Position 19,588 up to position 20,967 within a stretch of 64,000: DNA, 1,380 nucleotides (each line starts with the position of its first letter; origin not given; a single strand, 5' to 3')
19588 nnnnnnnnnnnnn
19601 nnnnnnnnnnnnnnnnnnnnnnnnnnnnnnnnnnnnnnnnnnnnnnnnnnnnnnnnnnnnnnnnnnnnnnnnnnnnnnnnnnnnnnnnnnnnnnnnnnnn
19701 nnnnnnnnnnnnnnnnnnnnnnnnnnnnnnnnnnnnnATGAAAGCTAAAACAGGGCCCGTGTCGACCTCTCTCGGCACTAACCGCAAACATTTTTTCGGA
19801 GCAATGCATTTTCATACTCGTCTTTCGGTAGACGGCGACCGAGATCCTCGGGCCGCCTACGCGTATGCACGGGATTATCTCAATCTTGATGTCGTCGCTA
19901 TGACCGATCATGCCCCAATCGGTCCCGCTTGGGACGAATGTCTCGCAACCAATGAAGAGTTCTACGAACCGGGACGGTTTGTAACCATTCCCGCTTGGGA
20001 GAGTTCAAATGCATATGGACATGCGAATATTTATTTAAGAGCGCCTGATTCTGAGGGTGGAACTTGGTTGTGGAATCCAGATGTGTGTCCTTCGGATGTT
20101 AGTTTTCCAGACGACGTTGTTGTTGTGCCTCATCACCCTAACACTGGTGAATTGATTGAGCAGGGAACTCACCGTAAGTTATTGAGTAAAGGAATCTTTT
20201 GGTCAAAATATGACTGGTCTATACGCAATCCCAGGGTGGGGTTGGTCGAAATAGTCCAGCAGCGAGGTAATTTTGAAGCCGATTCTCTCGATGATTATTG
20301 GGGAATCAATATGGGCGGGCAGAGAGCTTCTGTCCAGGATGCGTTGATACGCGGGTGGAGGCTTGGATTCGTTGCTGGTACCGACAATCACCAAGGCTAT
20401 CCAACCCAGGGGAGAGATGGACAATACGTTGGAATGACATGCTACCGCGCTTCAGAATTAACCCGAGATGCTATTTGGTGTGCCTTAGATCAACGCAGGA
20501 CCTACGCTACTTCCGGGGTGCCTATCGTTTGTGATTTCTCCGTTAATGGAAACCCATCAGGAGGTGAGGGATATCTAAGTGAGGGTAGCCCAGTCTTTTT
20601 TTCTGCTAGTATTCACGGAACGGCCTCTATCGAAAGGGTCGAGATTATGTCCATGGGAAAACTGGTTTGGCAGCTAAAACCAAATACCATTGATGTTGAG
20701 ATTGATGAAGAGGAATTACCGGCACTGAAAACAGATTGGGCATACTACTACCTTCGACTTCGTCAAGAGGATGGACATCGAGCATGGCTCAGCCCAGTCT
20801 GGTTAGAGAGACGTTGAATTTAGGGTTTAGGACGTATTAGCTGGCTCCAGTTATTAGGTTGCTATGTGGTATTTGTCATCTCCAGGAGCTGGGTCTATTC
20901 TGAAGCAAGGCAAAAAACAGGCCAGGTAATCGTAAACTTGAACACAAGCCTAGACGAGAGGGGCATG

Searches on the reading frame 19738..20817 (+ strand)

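Call 7: search_protein_families(library=pfam, proteins=[window:19738-20817:+], max_evalue=0.001)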
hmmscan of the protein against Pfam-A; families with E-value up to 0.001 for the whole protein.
window:19738-20817:+ (359 aa): 1 family
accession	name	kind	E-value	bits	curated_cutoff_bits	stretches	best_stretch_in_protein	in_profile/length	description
PF12228.14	DUF3604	-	5.4e-11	42.1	20.4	0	232-263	379-410/591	Protein of unknown function (DUF3604)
